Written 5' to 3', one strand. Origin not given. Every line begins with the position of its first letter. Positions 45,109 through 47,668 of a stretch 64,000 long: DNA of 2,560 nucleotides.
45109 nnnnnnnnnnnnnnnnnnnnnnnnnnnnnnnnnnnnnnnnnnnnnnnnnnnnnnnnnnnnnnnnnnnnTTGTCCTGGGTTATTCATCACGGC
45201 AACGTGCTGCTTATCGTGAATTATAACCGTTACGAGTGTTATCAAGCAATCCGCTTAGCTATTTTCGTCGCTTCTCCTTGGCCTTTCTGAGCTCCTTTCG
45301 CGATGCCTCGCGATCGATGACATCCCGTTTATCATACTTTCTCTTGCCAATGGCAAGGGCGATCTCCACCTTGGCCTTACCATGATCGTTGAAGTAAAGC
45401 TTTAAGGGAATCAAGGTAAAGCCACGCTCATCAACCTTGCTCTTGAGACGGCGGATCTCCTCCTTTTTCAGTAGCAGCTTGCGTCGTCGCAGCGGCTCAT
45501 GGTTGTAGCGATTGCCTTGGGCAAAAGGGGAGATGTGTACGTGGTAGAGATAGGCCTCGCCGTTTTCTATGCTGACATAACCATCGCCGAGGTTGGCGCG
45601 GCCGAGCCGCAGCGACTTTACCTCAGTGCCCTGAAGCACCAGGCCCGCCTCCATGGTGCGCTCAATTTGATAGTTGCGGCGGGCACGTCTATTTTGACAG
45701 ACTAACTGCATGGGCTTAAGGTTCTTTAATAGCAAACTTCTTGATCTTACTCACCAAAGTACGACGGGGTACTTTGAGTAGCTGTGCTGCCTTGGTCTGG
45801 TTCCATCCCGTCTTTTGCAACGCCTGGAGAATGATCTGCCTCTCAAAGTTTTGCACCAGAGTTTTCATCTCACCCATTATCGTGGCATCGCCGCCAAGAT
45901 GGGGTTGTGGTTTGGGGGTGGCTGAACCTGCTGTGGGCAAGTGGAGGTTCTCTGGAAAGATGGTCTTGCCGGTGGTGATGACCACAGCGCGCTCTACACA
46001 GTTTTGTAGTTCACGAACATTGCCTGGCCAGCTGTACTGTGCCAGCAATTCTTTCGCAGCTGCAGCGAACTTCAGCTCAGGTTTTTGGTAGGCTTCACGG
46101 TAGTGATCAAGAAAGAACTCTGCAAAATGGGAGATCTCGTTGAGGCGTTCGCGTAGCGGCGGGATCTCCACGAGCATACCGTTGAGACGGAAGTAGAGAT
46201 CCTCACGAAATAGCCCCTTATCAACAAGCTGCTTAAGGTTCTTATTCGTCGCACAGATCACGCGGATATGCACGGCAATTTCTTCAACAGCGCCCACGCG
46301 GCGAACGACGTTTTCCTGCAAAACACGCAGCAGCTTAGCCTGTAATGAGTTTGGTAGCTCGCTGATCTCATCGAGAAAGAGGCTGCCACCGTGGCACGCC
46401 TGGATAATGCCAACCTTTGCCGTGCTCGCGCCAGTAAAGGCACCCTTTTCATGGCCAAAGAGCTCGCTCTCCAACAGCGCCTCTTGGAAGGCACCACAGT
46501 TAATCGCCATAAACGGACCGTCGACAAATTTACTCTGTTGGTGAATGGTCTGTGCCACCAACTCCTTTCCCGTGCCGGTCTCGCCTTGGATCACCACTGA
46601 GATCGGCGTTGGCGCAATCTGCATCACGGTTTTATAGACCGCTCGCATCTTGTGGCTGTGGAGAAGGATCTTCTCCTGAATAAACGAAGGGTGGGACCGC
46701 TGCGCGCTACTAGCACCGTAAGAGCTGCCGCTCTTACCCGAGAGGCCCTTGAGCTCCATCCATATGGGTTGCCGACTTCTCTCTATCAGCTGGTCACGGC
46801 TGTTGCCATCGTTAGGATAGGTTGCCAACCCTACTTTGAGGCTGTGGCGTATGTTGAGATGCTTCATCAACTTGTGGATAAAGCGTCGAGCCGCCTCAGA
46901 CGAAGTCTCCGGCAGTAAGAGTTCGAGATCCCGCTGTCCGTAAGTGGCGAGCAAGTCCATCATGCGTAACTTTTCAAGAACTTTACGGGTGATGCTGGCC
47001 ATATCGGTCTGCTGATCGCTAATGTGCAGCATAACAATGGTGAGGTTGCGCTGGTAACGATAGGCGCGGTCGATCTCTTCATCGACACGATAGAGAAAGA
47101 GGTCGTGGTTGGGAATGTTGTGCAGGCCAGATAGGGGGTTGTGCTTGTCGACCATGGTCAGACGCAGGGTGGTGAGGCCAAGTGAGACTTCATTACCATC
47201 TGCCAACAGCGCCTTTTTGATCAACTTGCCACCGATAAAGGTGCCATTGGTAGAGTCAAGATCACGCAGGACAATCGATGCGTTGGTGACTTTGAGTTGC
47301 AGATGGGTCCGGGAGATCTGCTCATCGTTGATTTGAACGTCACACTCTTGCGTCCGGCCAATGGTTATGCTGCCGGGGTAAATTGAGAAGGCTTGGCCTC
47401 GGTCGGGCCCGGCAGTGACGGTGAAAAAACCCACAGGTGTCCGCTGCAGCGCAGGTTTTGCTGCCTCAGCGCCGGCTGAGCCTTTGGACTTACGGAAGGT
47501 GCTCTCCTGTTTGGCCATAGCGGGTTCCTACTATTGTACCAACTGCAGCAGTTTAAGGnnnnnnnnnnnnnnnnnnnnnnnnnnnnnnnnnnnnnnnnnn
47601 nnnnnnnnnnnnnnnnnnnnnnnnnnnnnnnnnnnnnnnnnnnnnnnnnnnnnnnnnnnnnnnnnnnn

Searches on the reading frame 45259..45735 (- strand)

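Call 15: search_protein_families(library=pfam, proteins=[window:45259-45735:-], max_evalue=0.001)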
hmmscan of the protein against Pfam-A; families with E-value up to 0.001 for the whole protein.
window:45259-45735:- (158 aa): 1 family
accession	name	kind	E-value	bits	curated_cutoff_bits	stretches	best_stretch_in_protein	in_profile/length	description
PF01668.23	SmpB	-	5.6e-55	185.6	27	1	12-153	1-141/143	SmpB protein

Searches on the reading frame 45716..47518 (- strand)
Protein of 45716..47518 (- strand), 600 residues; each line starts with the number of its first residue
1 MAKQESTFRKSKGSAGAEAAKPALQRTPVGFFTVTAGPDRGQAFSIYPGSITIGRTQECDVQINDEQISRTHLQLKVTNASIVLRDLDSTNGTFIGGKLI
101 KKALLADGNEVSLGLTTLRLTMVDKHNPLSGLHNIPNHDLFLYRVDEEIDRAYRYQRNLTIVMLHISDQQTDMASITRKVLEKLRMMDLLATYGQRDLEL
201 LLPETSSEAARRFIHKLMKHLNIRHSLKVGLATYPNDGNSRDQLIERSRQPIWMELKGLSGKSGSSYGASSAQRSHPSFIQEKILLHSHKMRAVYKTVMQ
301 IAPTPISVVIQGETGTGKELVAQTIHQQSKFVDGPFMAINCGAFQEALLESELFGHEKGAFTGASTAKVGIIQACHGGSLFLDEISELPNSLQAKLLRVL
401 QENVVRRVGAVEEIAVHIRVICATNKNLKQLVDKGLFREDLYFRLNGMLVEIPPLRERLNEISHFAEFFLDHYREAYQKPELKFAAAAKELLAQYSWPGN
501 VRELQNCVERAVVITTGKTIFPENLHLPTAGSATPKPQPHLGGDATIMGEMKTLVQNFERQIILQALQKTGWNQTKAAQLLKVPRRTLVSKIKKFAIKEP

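Call 15: search_protein_families(library=pfam, proteins=[window:45716-47518:-], max_evalue=0.001)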
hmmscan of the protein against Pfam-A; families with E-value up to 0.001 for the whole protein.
window:45716-47518:- (600 aa): 10 families
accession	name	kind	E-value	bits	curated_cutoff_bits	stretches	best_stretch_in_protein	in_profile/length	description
PF00158.32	Sigma54_activat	-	2.1e-66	223.2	20.2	1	286-449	3-166/168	Sigma-54 interaction domain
PF14532.12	Sigma54_activ_2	-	5.7e-21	75.7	25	1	288-455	4-138/138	Sigma-54 interaction domain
PF25601.1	AAA_lid_14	-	1.5e-20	73.3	27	1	456-528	1-73/87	AAA+ ATPase lid domain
PF16697.10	Yop-YscD_cpl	-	3.1e-18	66.3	33.2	1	34-121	2-91/94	Inner membrane component of T3SS, cytoplasmic domain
PF00498.31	FHA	-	1.1e-17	64.6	20.7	1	51-114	1-67/67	FHA domain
PF02954.25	HTH_8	-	2.2e-14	53.3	22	1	557-595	4-42/42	Bacterial regulatory protein, Fis family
PF07728.20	AAA_5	-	4.9e-06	27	22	1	308-427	2-124/139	AAA domain (dynein-related subfamily)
PF00990.26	GGDEF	-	7.6e-06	26.2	23.8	0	134-250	8-149/161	Diguanylate cyclase, GGDEF domain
PF01078.27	Mg_chelatase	-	0.00022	21.1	20.3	0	363-425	93-157/207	Magnesium chelatase, subunit ChlI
PF00004.35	AAA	-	0.00046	21.1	21.2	0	309-438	2-120/131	ATPase family associated with various cellular activities (AAA)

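Call 27: find_homologous_proteins(query=window:45716-47518:-, max_evalue=1e-30)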
Query window:45716-47518:- (600 aa): 8000 proteins with E <= 1e-30 among 8000 candidates; the best 120 are listed.
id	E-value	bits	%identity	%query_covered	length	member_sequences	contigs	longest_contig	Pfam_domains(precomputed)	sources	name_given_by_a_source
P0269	0.0e+0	1341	100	100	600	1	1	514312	PF00158.33,PF00498.32,PF25601.2,PF02954.26,PF16697.11,PF00990.27,PF14532.13,PF07728.21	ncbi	-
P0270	6.7e-138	479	42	95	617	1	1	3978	PF00158.33,PF07724.21,PF00498.32,PF25601.2,PF02954.26,PF16697.11,PF00990.27,PF14532.13,PF07728.21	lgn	-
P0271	7.2e-137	476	41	95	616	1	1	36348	PF00158.33,PF00498.32,PF25601.2,PF02954.26,PF16697.11,PF00004.36,PF00990.27,PF14532.13,PF07728.21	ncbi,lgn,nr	ncbi:MAG: sigma 54-interacting transcriptional regulator [Bdellovibrionales bacterium]|nr:sigma 54-i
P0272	5.2e-136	473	41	94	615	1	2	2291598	PF00158.33,PF00498.32,PF25601.2,PF02954.26,PF16697.11,PF00004.36,PF00990.27,PF14532.13,PF07728.21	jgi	jgi:diguanylate cyclase (GGDEF)-like protein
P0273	7.2e-136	472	41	95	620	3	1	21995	PF00158.33,PF00498.32,PF25601.2,PF02954.26,PF16697.11,PF00990.27,PF14532.13,PF07728.21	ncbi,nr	ncbi:MAG: sigma 54-interacting transcriptional regulator [Deltaproteobacteria bacterium]|nr:sigma 54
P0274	2.2e-135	471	42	93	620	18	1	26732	PF00158.33,PF00498.32,PF25601.2,PF02954.26,PF16697.11,PF00990.27,PF14532.13,PF07728.21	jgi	jgi:two-component system response regulator AtoC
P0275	4.7e-135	470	42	95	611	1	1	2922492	PF00158.33,PF07724.21,PF00498.32,PF25601.2,PF02954.26,PF16697.11,PF00004.36,PF00990.27,PF14532.13,PF07728.21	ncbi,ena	-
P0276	1.4e-134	468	42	95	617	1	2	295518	PF00158.33,PF07724.21,PF00498.32,PF25601.2,PF02954.26,PF16697.11,PF00990.27,PF14532.13,PF07728.21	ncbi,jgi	jgi:diguanylate cyclase (GGDEF)-like protein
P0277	1.1e-132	462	41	94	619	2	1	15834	PF00158.33,PF07724.21,PF00498.32,PF25601.2,PF02954.26,PF16697.11,PF00004.36,PF00990.27,PF14532.13,PF07728.21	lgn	-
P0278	2.1e-99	352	38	92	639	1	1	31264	PF00158.33,PF00498.32,PF25601.2,PF02954.26,PF16697.11,PF14532.13,PF07728.21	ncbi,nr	ncbi:MAG: sigma 54-interacting transcriptional regulator [Myxococcales bacterium]|nr:sigma 54-intera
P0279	1.7e-97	346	38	91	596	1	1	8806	PF00158.33,PF07724.21,PF00498.32,PF25601.2,PF02954.26,PF16697.11,PF00004.36,PF14532.13,PF07728.21,PF01078.28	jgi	jgi:transcriptional regulator with PAS, ATPase and Fis domain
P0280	2.3e-95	339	36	92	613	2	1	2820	PF00158.33,PF07724.21,PF00498.32,PF25601.2,PF02954.26,PF16697.11,PF14532.13,PF07728.21,PF01078.28,PF13191.13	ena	-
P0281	2.7e-95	338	36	92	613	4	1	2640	PF00158.33,PF07724.21,PF00498.32,PF25601.2,PF02954.26,PF16697.11,PF14532.13,PF07728.21,PF01078.28,PF13191.13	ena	-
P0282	3.4e-94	335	34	94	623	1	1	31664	PF00158.33,PF00498.32,PF25601.2,PF02954.26,PF16697.11,PF14532.13,PF07728.21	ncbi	-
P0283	4.3e-94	334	36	92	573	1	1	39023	PF00158.33,PF07724.21,PF00498.32,PF25601.2,PF02954.26,PF16697.11,PF14532.13,PF07728.21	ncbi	-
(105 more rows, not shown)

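Call 29: find_encoding_contigs(protein=P0275, flank=8000, max_places=2)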
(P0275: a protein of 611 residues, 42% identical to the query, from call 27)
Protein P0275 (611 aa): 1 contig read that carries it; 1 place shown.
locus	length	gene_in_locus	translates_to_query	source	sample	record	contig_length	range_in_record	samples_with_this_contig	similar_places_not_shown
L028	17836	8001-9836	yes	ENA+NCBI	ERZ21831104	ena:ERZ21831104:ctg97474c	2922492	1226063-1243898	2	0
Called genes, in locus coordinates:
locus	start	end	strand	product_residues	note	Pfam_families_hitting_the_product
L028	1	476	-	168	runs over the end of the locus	PF05991:NYN_YacP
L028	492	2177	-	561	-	PF20148:DUF6531, PF05593:RHS_repeat (faint), PF25023:TEN_YD-shell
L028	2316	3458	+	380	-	PF00069:Pkinase, PF03109:ABC1 (faint), PF07714:PK_Tyr_Ser-Thr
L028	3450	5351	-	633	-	PF07719:TPR_2 (faint), PF13428:TPR_14 (faint), PF00515:TPR_1 (faint), PF00226:DnaJ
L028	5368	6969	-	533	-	PF00012:HSP70, PF06723:MreB_Mbl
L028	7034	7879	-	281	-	PF00459:Inositol_P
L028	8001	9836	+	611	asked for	PF16697:Yop-YscD_cpl, PF00498:FHA, PF00990:GGDEF, PF00158:Sigma54_activat, PF14532:Sigma54_activ_2, PF07728:AAA_5, PF25601:AAA_lid_14, PF02954:HTH_8, +2 more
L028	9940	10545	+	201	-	-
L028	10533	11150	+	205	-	-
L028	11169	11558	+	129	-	PF07238:PilZ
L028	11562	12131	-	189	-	-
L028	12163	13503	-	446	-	-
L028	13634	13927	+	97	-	PF07238:PilZ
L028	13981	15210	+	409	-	-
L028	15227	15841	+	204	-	-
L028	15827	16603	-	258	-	PF01026:TatD_DNase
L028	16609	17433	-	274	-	PF13177:DNA_pol3_delta2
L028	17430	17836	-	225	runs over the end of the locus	PF13521:AAA_28 (weak), PF02223:Thymidylate_kin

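Call 30: find_encoding_contigs(protein=P0272, flank=8000, max_places=2)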
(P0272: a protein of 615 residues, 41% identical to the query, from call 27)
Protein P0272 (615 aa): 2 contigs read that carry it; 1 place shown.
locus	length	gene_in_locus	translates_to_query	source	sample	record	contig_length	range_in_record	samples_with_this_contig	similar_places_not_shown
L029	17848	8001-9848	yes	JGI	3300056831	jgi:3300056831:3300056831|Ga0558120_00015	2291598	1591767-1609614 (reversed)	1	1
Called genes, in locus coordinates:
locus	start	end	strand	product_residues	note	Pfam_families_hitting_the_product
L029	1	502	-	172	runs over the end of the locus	PF05991:NYN_YacP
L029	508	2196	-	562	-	PF20148:DUF6531, PF05593:RHS_repeat (faint), PF25023:TEN_YD-shell (weak)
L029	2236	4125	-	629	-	PF00226:DnaJ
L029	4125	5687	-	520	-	PF00012:HSP70, PF06723:MreB_Mbl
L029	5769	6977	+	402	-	PF00291:PALP, PF01842:ACT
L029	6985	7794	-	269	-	PF00459:Inositol_P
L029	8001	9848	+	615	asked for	PF16697:Yop-YscD_cpl, PF00498:FHA, PF00990:GGDEF, PF00158:Sigma54_activat, PF14532:Sigma54_activ_2, PF07728:AAA_5, PF25601:AAA_lid_14, PF02954:HTH_8, +1 more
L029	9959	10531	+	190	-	-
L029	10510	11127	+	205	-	-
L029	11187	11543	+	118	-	PF07238:PilZ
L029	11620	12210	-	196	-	-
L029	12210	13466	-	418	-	-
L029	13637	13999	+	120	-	PF07238:PilZ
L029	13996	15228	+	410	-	-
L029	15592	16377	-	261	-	PF01026:TatD_DNase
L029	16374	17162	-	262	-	PF13177:DNA_pol3_delta2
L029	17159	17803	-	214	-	PF02223:Thymidylate_kin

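Call 31: find_encoding_contigs(protein=P0271, flank=8000, max_places=2)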
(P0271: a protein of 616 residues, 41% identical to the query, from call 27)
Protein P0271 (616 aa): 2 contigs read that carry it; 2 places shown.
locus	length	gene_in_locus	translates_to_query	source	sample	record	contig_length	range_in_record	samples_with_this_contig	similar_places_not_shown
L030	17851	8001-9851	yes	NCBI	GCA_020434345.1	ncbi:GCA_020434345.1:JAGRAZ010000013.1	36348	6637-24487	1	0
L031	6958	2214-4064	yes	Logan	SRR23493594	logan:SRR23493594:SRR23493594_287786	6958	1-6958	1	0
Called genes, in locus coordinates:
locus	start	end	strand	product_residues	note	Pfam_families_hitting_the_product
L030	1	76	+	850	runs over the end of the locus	PF02861:Clp_N, PF23569:NBD_SMAX1, PF00004:AAA, PF17871:AAA_lid_9, PF00004:AAA, PF07724:AAA_2, PF07728:AAA_5, PF10431:ClpB_D2-small, +6 more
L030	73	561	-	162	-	PF05991:NYN_YacP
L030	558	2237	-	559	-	PF20148:DUF6531, PF05593:RHS_repeat (faint), PF25023:TEN_YD-shell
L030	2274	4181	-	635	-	PF07719:TPR_2 (faint), PF00515:TPR_1 (faint), PF00226:DnaJ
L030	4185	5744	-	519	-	PF00012:HSP70, PF06723:MreB_Mbl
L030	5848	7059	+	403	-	PF00291:PALP, PF01842:ACT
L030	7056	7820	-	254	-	PF00459:Inositol_P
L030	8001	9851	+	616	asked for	PF16697:Yop-YscD_cpl, PF00498:FHA, PF00990:GGDEF, PF00158:Sigma54_activat, PF14532:Sigma54_activ_2, PF07728:AAA_5 (weak), PF25601:AAA_lid_14, PF02954:HTH_8, +1 more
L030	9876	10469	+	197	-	-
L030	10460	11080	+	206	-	-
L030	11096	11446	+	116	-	PF07238:PilZ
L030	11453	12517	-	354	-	-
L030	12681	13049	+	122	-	PF07238:PilZ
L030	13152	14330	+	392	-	-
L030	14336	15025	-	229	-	PF20108:DUF6498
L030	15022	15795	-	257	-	PF01026:TatD_DNase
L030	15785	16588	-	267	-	PF13177:DNA_pol3_delta2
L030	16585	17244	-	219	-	PF02223:Thymidylate_kin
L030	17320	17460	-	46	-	-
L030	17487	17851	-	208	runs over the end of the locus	PF03330:DPBB_1, PF05036:SPOR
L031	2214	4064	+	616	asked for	PF16697:Yop-YscD_cpl, PF00498:FHA, PF00990:GGDEF, PF00158:Sigma54_activat, PF14532:Sigma54_activ_2, PF07728:AAA_5 (weak), PF25601:AAA_lid_14, PF02954:HTH_8, +1 more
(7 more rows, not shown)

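Call 34: find_encoding_contigs(protein=P0276, flank=6000, max_places=2)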
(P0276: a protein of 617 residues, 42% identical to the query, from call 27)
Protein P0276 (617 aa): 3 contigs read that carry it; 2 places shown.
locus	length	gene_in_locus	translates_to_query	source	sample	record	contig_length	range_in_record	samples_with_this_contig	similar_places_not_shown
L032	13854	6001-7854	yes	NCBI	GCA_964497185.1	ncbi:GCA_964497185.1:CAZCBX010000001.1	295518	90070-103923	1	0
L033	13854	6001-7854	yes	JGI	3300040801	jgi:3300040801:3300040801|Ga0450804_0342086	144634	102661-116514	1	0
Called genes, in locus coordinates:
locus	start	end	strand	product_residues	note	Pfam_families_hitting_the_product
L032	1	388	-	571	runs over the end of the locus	PF20148:DUF6531, PF25023:TEN_YD-shell, PF05593:RHS_repeat (faint), PF25023:TEN_YD-shell (weak)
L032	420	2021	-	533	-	PF00515:TPR_1 (faint), PF23914:TPR_CcmH_CycH (faint), PF07719:TPR_2 (faint), PF00226:DnaJ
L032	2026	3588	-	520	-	PF00012:HSP70, PF06723:MreB_Mbl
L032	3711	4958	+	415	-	PF00291:PALP, PF01842:ACT (weak)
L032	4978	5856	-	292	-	PF00459:Inositol_P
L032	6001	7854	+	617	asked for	PF16697:Yop-YscD_cpl, PF00498:FHA, PF00990:GGDEF (weak), PF00158:Sigma54_activat, PF14532:Sigma54_activ_2, PF07728:AAA_5 (weak), PF25601:AAA_lid_14, PF02954:HTH_8, +1 more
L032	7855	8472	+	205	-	-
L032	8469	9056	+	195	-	-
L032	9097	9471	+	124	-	PF07238:PilZ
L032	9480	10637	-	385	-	-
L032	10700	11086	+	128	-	PF07238:PilZ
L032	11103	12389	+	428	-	-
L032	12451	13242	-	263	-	PF01026:TatD_DNase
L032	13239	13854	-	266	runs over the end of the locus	PF13177:DNA_pol3_delta2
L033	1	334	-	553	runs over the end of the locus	PF20148:DUF6531, PF25023:TEN_YD-shell, PF05593:RHS_repeat (faint), PF25023:TEN_YD-shell (weak)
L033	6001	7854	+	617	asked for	PF16697:Yop-YscD_cpl, PF00498:FHA, PF00990:GGDEF (weak), PF00158:Sigma54_activat, PF14532:Sigma54_activ_2, PF07728:AAA_5 (weak), PF25601:AAA_lid_14, PF02954:HTH_8, +1 more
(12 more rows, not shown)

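Call 35: find_encoding_contigs(protein=P0273, flank=6000, max_places=2)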
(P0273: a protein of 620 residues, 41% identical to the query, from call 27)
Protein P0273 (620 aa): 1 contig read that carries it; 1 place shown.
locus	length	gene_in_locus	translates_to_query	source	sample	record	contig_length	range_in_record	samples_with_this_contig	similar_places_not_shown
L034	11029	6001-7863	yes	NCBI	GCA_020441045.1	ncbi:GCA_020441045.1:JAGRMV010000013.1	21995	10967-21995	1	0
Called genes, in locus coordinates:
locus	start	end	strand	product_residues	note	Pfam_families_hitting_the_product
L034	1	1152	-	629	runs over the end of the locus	PF13428:TPR_14 (faint), PF14559:TPR_19 (faint), PF00226:DnaJ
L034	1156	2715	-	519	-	PF00012:HSP70, PF06723:MreB_Mbl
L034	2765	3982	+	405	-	PF00291:PALP, PF01842:ACT (weak)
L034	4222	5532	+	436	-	-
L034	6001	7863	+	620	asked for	PF16697:Yop-YscD_cpl, PF00498:FHA, PF00990:GGDEF, PF00158:Sigma54_activat, PF14532:Sigma54_activ_2, PF07728:AAA_5 (weak), PF25601:AAA_lid_14, PF02954:HTH_8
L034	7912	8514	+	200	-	-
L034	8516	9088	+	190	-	-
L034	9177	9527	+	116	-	PF07238:PilZ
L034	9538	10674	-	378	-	-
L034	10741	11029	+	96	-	PF07238:PilZ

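Call 36: find_encoding_contigs(protein=P0274, flank=6000, max_places=2)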
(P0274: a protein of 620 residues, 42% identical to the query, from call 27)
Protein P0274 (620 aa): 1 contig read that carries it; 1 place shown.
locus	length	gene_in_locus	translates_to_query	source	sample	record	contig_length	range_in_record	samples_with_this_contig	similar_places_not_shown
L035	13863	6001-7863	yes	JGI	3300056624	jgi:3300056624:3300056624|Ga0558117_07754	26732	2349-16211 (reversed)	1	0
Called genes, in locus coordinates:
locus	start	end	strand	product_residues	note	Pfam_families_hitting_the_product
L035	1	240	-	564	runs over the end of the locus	PF20148:DUF6531, PF05593:RHS_repeat (faint), PF25023:TEN_YD-shell (faint)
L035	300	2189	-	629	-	PF00226:DnaJ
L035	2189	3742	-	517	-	PF00012:HSP70, PF06723:MreB_Mbl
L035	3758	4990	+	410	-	PF00291:PALP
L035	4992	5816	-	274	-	PF00459:Inositol_P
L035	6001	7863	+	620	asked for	PF16697:Yop-YscD_cpl, PF00498:FHA, PF00990:GGDEF (weak), PF00158:Sigma54_activat, PF14532:Sigma54_activ_2, PF07728:AAA_5, PF25601:AAA_lid_14, PF02954:HTH_8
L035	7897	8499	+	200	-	-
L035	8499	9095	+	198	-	-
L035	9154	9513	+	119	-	PF07238:PilZ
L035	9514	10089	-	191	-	-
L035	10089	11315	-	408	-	-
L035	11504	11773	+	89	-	PF07238:PilZ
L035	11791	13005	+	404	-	PF06439:3keto-disac_hyd (weak)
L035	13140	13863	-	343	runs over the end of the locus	PF12799:LRR_4 (faint), PF13306:LRR_5, PF13855:LRR_8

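Call 73: search_protein_families(library=ncbifam, proteins=[L030:5848-7059:+, L029:5769-6977:+, L032:3711-4958:+], max_evalue=1e-60)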
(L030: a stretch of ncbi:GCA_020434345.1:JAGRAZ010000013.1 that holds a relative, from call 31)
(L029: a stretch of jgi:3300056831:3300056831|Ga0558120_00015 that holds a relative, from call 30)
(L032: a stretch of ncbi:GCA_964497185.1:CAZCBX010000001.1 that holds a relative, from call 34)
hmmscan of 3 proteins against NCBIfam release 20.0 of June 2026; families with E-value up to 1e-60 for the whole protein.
L030:5848-7059:+ (403 aa): 14 families
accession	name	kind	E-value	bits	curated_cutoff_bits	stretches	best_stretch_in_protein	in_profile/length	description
NF005600.0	PRK07334.1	equivalog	9.9e-124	413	496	1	3-400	9-405/408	threonine ammonia-lyase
TIGR01127.1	ilvA_1Cterm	equivalog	8.6e-123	410.1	378.75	1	32-396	12-375/380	threonine ammonia-lyase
NF006389.0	PRK08638.1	equivalog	1.6e-86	290.2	453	1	4-319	9-327/333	bifunctional threonine ammonia-lyase/L-serine ammonia-lyase TdcB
NF005680.0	PRK07476.1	equivalog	9.3e-71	238.4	413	1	2-318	3-322/326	hydroxyectoine utilization dehydratase EutB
NF006674.0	PRK09224.1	subfamily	2.6e-70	237.5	577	1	26-358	32-365/508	threonine ammonia-lyase IlvA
NF006390.0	PRK08639.1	equivalog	1.2e-68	232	421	1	3-343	6-351/418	threonine ammonia-lyase IlvA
NF006094.0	PRK08246.1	subfamily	2.4e-68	230.8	331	1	4-310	5-307/310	serine/threonine dehydratase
NF005454.0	PRK07048.1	equivalog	9.1e-68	228.8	452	1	3-317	6-321/324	threo-3-hydroxy-L-aspartate ammonia-lyase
TIGR01124.1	ilvA_2Cterm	equivalog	2.2e-67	227.8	411.3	1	21-356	19-355/499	threonine ammonia-lyase, biosynthetic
NF005292.0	PRK06815.1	equivalog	1.7e-64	217.9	371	1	6-317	5-318/320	threonine/serine dehydratase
TIGR02079.1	THD1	equivalog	8.3e-64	215.9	440.55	1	8-343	2-343/410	threonine ammonia-lyase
TIGR02991.1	ectoine_eutB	equivalog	1.5e-63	214.7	413.35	1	6-317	3-316/317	hydroxyectoine utilization dehydratase EutB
NF009130.0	PRK12483.1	subfamily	1.5e-62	211.9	801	1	32-357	49-376/521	threonine ammonia-lyase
NF006455.0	PRK08813.1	equivalog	2.5e-61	208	489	1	7-316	24-319/374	threonine dehydratase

L029:5769-6977:+ (402 aa): 15 families
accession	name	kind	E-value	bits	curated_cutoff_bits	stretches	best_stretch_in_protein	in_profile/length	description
NF005600.0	PRK07334.1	equivalog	3.1e-136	454.2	496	1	1-399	9-405/408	threonine ammonia-lyase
TIGR01127.1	ilvA_1Cterm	equivalog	2.7e-130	434.7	378.75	1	31-400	14-380/380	threonine ammonia-lyase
NF006389.0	PRK08638.1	equivalog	2.1e-96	322.8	453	1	2-318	9-327/333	bifunctional threonine ammonia-lyase/L-serine ammonia-lyase TdcB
NF005454.0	PRK07048.1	equivalog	3.7e-81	272.8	452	1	2-316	7-321/324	threo-3-hydroxy-L-aspartate ammonia-lyase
NF006674.0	PRK09224.1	subfamily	3.9e-79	266.7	577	1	31-352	39-360/508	threonine ammonia-lyase IlvA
TIGR01124.1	ilvA_2Cterm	equivalog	8.6e-78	262.1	411.3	1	31-352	31-352/499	threonine ammonia-lyase, biosynthetic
NF005680.0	PRK07476.1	equivalog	3.4e-77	259.6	413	1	2-317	5-322/326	hydroxyectoine utilization dehydratase EutB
NF006094.0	PRK08246.1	subfamily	3.6e-73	246.7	331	1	2-309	5-307/310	serine/threonine dehydratase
TIGR02991.1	ectoine_eutB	equivalog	2.5e-72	243.5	413.35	1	2-316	1-316/317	hydroxyectoine utilization dehydratase EutB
NF006390.0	PRK08639.1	equivalog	9.8e-72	242.2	421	1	2-349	7-359/418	threonine ammonia-lyase IlvA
NF005292.0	PRK06815.1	equivalog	1.9e-69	234.1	371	1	4-316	5-318/320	threonine/serine dehydratase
NF009130.0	PRK12483.1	subfamily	6.1e-69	233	801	1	31-352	51-372/521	threonine ammonia-lyase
TIGR02079.1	THD1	equivalog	2e-65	221.2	440.55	1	6-347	2-349/410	threonine ammonia-lyase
NF045641.2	BHydaspDhtseBhcB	equivalog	4.6e-65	219.8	550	1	3-311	3-310/312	beta-hydroxyaspartate dehydratase BhcB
NF006455.0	PRK08813.1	equivalog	1.7e-64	218.4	489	1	2-316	21-320/374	threonine dehydratase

L032:3711-4958:+ (415 aa): 12 families
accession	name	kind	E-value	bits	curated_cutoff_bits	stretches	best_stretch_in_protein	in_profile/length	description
NF005600.0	PRK07334.1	equivalog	1.2e-130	435.8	496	1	10-410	4-403/408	threonine ammonia-lyase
TIGR01127.1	ilvA_1Cterm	equivalog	1.4e-120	402.7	378.75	1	49-412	17-379/380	threonine ammonia-lyase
NF006389.0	PRK08638.1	equivalog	1.9e-84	283.5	453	1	12-329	5-325/333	bifunctional threonine ammonia-lyase/L-serine ammonia-lyase TdcB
NF005680.0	PRK07476.1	equivalog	3.1e-74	249.9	413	1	14-329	3-321/326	hydroxyectoine utilization dehydratase EutB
NF005454.0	PRK07048.1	equivalog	1.1e-72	244.9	452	1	13-329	4-321/324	threo-3-hydroxy-L-aspartate ammonia-lyase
NF006674.0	PRK09224.1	subfamily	3.1e-70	237.3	577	1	39-364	33-359/508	threonine ammonia-lyase IlvA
TIGR01124.1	ilvA_2Cterm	equivalog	3.7e-70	236.9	411.3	1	39-364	25-351/499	threonine ammonia-lyase, biosynthetic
NF006094.0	PRK08246.1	subfamily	7.8e-70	235.7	331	1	16-322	5-307/310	serine/threonine dehydratase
TIGR02991.1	ectoine_eutB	equivalog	2.9e-66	223.6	413.35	1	16-328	1-315/317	hydroxyectoine utilization dehydratase EutB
NF006390.0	PRK08639.1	equivalog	3.1e-66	224.1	421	1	14-355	5-351/418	threonine ammonia-lyase IlvA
NF005292.0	PRK06815.1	equivalog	3.6e-66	223.4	371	1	18-328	5-317/320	threonine/serine dehydratase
NF009130.0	PRK12483.1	subfamily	4e-62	210.5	801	1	43-364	48-371/521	threonine ammonia-lyase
